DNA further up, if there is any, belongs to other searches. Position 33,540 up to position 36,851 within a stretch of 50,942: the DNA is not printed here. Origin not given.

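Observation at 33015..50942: Toward the 3' end the motif is a nucleotide-identical GC-rich 12-19-mer, suggesting a DNA- or RNA-level role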

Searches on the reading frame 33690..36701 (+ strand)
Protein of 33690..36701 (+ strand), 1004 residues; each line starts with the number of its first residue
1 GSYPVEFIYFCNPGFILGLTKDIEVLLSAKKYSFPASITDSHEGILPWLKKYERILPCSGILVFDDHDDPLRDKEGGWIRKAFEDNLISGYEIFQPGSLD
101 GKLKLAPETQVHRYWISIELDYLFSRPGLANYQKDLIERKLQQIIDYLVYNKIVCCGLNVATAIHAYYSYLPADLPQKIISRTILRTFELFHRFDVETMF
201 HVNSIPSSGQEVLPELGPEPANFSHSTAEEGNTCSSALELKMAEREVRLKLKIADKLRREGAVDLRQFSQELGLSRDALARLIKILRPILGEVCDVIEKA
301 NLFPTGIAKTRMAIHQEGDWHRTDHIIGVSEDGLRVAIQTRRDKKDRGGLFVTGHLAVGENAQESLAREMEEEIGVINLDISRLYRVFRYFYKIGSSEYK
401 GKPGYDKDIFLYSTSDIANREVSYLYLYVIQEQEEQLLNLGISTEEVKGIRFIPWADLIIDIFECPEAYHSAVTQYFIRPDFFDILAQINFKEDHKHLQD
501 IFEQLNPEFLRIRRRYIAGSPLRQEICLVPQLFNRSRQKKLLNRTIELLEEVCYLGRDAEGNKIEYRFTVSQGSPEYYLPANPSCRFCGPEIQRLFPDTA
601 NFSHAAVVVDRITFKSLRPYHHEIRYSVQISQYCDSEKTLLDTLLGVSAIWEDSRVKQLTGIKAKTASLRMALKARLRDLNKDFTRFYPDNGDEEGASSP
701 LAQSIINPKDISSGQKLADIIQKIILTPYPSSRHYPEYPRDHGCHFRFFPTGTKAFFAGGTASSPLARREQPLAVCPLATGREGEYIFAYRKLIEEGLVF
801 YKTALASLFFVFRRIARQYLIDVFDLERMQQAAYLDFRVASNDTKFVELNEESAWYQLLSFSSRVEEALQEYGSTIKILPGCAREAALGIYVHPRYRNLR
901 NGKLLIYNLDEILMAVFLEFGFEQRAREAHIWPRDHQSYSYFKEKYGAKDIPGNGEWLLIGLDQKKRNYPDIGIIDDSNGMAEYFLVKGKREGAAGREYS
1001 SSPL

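Call 10: search_protein_families(library=pfam, proteins=[window:33690-36701:+], max_evalue=0.01)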
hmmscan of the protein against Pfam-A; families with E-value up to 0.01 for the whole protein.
window:33690-36701:+ (1004 aa): 1 family
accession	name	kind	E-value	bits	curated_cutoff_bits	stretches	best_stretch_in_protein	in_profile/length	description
PF00293.34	NUDIX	-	2.4e-09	37.7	21.1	1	325-458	7-118/134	NUDIX domain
